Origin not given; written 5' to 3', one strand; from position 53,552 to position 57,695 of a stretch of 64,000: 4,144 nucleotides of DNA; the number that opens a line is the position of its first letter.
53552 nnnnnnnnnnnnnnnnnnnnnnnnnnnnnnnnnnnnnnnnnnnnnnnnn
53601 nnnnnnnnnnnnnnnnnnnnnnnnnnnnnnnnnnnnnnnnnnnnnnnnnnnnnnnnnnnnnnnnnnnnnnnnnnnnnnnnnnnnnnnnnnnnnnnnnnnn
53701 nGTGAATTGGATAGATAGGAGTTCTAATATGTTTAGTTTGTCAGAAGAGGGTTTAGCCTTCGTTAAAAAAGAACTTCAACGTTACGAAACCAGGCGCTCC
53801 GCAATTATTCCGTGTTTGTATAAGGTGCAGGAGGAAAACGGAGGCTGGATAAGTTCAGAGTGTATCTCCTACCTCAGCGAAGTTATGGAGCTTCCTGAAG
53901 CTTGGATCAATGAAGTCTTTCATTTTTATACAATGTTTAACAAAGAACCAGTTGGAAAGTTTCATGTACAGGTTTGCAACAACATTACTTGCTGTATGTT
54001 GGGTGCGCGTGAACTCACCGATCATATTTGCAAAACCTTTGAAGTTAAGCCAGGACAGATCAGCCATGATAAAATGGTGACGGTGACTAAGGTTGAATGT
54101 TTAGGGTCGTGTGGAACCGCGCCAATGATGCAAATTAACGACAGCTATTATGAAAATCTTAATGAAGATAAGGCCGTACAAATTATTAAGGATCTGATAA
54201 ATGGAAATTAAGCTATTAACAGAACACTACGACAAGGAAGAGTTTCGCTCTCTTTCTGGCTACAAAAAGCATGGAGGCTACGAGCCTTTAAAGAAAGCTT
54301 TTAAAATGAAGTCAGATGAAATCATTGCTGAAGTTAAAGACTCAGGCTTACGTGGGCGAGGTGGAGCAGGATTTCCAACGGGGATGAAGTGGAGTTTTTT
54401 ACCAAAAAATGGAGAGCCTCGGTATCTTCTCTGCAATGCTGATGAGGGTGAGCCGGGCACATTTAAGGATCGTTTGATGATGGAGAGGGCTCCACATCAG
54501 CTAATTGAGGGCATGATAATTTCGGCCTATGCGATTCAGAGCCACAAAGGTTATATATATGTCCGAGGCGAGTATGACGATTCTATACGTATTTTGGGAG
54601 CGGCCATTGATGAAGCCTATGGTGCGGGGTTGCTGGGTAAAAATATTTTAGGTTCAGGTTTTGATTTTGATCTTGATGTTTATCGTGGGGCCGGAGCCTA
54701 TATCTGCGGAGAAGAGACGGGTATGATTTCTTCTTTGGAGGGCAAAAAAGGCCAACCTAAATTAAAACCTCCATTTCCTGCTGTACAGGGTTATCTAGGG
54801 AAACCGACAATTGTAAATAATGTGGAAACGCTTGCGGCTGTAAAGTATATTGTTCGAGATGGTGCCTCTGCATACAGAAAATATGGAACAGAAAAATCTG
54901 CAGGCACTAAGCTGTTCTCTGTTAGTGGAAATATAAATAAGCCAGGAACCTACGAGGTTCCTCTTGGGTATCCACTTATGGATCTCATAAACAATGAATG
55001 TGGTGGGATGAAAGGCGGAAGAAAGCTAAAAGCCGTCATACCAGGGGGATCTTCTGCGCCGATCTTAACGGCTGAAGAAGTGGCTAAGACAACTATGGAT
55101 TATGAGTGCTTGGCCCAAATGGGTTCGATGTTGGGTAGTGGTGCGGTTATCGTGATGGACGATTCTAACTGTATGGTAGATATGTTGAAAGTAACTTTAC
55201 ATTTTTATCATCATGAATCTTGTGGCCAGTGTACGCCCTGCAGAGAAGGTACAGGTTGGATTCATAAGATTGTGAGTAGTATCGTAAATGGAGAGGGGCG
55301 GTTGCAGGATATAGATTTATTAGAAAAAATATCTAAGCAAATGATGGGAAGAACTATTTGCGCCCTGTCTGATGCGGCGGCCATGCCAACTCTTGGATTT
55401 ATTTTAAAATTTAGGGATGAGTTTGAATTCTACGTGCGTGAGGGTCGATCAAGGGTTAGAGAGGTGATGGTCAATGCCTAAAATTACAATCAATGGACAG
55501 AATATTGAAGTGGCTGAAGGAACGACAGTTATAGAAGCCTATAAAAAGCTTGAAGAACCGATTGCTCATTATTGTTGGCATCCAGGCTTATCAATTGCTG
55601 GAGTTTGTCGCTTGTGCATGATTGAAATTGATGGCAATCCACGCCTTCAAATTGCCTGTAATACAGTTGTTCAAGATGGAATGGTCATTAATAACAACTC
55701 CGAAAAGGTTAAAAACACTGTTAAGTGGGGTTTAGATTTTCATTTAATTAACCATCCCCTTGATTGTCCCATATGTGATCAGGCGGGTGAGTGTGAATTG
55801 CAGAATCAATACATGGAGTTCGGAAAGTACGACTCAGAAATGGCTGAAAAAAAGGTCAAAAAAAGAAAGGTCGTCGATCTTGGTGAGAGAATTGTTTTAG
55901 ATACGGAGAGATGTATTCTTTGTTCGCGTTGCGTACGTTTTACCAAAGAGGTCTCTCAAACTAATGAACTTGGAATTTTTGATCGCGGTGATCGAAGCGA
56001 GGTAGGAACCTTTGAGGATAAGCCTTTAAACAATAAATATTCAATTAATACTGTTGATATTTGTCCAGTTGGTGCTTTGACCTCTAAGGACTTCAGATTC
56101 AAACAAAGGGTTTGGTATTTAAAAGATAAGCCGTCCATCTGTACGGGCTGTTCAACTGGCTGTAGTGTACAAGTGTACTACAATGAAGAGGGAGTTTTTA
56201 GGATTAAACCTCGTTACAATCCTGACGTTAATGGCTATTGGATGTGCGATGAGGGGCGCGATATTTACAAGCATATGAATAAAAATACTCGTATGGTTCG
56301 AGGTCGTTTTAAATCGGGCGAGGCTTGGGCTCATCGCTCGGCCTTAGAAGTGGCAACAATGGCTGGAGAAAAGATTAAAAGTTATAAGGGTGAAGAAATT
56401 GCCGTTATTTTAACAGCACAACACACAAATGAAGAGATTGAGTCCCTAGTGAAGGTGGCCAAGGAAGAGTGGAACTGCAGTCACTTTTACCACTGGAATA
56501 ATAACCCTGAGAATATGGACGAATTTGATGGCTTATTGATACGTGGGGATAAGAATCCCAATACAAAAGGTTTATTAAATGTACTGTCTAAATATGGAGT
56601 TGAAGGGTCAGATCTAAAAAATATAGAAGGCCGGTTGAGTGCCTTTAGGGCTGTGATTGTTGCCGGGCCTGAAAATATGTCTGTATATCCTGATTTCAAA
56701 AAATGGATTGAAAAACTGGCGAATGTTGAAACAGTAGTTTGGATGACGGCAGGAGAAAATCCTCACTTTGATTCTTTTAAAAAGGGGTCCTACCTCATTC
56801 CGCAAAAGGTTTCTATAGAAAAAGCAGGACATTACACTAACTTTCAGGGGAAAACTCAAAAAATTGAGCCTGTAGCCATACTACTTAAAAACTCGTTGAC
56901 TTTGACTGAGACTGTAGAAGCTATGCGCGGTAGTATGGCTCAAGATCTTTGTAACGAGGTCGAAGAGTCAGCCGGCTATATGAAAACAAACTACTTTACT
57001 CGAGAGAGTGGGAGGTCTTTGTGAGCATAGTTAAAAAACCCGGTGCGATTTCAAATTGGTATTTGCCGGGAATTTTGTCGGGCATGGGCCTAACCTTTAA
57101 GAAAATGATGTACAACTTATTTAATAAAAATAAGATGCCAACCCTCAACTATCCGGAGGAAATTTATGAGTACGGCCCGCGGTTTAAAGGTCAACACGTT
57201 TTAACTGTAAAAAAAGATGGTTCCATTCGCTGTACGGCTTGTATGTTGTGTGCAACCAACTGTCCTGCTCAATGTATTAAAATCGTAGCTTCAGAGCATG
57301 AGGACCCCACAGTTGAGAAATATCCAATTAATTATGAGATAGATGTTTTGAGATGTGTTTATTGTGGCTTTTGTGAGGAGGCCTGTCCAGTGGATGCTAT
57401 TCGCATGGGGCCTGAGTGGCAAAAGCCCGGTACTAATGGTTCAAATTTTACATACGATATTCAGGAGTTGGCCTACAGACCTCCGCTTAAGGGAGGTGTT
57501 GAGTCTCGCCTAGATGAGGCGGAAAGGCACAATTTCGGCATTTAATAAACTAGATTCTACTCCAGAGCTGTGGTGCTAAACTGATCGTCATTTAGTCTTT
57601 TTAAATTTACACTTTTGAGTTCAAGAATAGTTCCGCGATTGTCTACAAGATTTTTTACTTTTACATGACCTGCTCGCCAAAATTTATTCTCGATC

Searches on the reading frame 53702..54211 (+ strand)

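Call 51: search_protein_families(library=pfam, proteins=[window:53702-54211:+], max_evalue=0.0001)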
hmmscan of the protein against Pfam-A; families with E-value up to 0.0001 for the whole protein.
window:53702-54211:+ (169 aa): 1 family
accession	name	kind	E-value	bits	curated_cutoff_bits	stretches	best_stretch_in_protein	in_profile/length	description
PF01257.25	2Fe-2S_thioredx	-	4e-50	169.9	24.8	1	22-165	2-144/145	Thioredoxin-like [2Fe-2S] ferredoxin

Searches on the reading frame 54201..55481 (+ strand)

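Call 51: search_protein_families(library=pfam, proteins=[window:54201-55481:+], max_evalue=0.0001)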
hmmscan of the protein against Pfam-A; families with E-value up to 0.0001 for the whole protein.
window:54201-55481:+ (426 aa): 4 families
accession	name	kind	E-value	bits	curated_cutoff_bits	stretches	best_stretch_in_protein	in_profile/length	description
PF01512.22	Complex1_51K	-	2.3e-49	167.6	31.2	1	45-215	1-149/150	Nuo51 FMN-binding domain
PF10589.14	NADH_4Fe-4S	-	5e-31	106.9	23.5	1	327-409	1-83/85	NADH-ubiquinone oxidoreductase-F iron-sulfur binding region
PF22461.2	SLBB_2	-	2.1e-12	47.4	27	1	237-318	1-79/79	SLBB domain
PF10531.15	SLBB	-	1.2e-09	38.3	27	1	239-288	2-54/55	SLBB domain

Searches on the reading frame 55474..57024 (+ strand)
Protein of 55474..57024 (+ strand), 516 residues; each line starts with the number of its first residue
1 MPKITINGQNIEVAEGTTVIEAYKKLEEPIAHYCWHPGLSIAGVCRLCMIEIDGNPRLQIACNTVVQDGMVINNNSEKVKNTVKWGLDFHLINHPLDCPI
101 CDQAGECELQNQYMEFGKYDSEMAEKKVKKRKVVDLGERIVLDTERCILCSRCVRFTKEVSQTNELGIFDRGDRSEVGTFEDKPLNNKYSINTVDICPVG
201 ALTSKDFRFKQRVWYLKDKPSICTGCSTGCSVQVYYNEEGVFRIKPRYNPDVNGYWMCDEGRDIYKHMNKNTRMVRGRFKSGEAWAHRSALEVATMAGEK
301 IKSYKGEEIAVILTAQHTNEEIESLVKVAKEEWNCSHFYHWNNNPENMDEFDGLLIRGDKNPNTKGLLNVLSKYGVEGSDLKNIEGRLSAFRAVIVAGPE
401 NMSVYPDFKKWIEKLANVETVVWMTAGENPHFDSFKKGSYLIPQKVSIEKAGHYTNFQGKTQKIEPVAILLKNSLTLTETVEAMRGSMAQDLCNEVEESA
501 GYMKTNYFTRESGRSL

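Call 51: search_protein_families(library=pfam, proteins=[window:55474-57024:+], max_evalue=0.0001)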
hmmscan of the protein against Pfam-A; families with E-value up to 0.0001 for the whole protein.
window:55474-57024:+ (516 aa): 5 families
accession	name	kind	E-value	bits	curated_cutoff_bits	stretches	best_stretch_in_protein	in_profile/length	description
PF22117.2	Fer4_Nqo3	-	7.7e-26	90.5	27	1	137-203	1-67/67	NADH-quinone oxidoreductase subunit 3, ferredoxin-like domain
PF13510.11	Fer2_4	-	1.3e-17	64.1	22.8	1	3-76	5-81/82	2Fe-2S iron-sulfur cluster binding domain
PF10588.14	NADH-G_4Fe-4S_3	-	1.7e-14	53.5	27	1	87-118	5-36/40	NADH-ubiquinone oxidoreductase-G iron-sulfur binding region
PF04879.21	Molybdop_Fe4S4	-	1.1e-09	38.5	22.7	1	219-269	4-54/55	Molybdopterin oxidoreductase Fe4S4 domain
PF22151.2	Fer4_NDSU1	-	3.8e-05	23.6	23.8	1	227-265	12-50/51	NADH-ubiquinone oxidoreductase NDSU1/NuoG-like, 4Fe-4S domain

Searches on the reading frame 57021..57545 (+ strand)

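Call 51: search_protein_families(library=pfam, proteins=[window:57021-57545:+], max_evalue=0.0001)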
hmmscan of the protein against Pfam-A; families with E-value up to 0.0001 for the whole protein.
window:57021-57545:+ (174 aa): 8 families
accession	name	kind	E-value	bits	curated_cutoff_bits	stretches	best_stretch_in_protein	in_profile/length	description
PF12838.12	Fer4_7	-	2.7e-13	50.6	27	2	70-126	1-52/52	4Fe-4S dicluster domain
PF00037.32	Fer4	-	2.1e-10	40.4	21.1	1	105-128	1-24/24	4Fe-4S binding domain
PF13183.11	Fer4_8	-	5e-09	37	27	0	109-128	2-21/68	4Fe-4S dicluster domain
PF14697.11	Fer4_21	-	1.2e-07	32.1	35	0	58-87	31-58/59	4Fe-4S dicluster domain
PF13484.11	Fer4_16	-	1.4e-07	32.6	30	0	111-136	1-27/66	4Fe-4S double cluster binding domain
PF13187.11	Fer4_9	-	3.6e-06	27.4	27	1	70-127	1-52/52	4Fe-4S dicluster domain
PF12797.12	Fer4_2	-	1e-05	25.6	24.5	0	106-124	4-22/22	4Fe-4S binding domain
PF12837.12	Fer4_6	-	2.6e-05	24.4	25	0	107-127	4-24/24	4Fe-4S binding domain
